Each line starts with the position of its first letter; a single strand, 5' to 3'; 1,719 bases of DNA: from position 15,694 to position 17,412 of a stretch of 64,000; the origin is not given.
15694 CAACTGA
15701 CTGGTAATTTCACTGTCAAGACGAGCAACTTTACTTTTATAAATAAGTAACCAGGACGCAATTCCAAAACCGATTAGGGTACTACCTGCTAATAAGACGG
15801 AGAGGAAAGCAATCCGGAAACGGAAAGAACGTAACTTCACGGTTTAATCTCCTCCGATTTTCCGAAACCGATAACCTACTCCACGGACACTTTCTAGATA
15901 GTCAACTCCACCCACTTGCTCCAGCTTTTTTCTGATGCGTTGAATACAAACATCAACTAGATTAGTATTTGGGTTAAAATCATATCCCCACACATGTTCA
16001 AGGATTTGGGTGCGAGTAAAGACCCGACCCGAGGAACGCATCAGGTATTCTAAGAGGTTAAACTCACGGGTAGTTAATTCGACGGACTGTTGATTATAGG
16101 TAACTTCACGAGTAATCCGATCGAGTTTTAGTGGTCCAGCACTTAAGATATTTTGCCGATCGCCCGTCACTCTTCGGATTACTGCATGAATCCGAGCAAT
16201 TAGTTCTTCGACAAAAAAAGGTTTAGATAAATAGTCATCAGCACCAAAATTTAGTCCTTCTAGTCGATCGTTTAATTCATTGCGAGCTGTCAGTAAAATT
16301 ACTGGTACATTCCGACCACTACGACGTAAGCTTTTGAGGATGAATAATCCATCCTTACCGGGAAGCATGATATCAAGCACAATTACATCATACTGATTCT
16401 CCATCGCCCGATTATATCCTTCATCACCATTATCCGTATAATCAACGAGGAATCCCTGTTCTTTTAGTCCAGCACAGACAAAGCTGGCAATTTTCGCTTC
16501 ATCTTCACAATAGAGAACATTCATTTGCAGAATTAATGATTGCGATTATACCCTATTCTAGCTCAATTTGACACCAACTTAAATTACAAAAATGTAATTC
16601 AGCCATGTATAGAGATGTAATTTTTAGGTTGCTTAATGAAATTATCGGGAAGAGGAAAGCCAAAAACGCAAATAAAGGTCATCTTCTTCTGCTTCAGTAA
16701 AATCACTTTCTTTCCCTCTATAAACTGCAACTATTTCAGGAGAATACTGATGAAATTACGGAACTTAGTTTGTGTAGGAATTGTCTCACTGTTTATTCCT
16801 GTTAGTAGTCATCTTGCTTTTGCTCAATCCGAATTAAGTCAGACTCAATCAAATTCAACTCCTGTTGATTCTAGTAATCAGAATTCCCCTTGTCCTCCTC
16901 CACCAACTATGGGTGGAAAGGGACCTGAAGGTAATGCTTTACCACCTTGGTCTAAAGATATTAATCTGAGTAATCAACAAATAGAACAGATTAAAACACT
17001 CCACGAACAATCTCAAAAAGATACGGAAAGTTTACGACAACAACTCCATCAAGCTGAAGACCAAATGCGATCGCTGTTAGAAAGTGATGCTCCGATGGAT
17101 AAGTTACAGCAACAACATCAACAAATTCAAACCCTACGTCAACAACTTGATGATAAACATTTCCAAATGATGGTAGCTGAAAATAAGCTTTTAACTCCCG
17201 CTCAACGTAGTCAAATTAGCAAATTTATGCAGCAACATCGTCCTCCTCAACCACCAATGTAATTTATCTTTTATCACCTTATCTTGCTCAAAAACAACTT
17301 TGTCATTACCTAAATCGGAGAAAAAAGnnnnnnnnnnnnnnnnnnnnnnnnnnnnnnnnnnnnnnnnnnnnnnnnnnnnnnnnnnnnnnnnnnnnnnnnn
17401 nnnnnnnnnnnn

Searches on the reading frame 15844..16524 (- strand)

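Call 48: search_protein_families(library=pfam, proteins=[window:15844-16524:-])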
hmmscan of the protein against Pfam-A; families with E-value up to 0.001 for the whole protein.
window:15844-16524:- (226 aa): 2 families
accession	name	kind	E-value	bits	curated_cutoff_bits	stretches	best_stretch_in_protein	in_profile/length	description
PF00486.34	Trans_reg_C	-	1.7e-28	98.9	26.2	1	146-220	2-77/77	Transcriptional regulatory protein, C terminal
PF00072.30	Response_reg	-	6.8e-26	91.1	30.2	1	3-112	1-110/111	Response regulator receiver domain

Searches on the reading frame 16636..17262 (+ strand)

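Call 48: search_protein_families(library=pfam, proteins=[window:16636-17262:+])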
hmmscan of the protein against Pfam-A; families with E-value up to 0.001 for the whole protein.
window:16636-17262:+ (208 aa): 2 families
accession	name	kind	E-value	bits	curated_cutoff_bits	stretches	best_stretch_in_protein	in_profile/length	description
PF13801.11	Metal_resist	-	6.9e-09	36.4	29.2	1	88-192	21-124/125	Heavy-metal resistance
PF07813.17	LTXXQ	-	8e-05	23.7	24.3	1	106-196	10-98/100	LTXXQ motif family protein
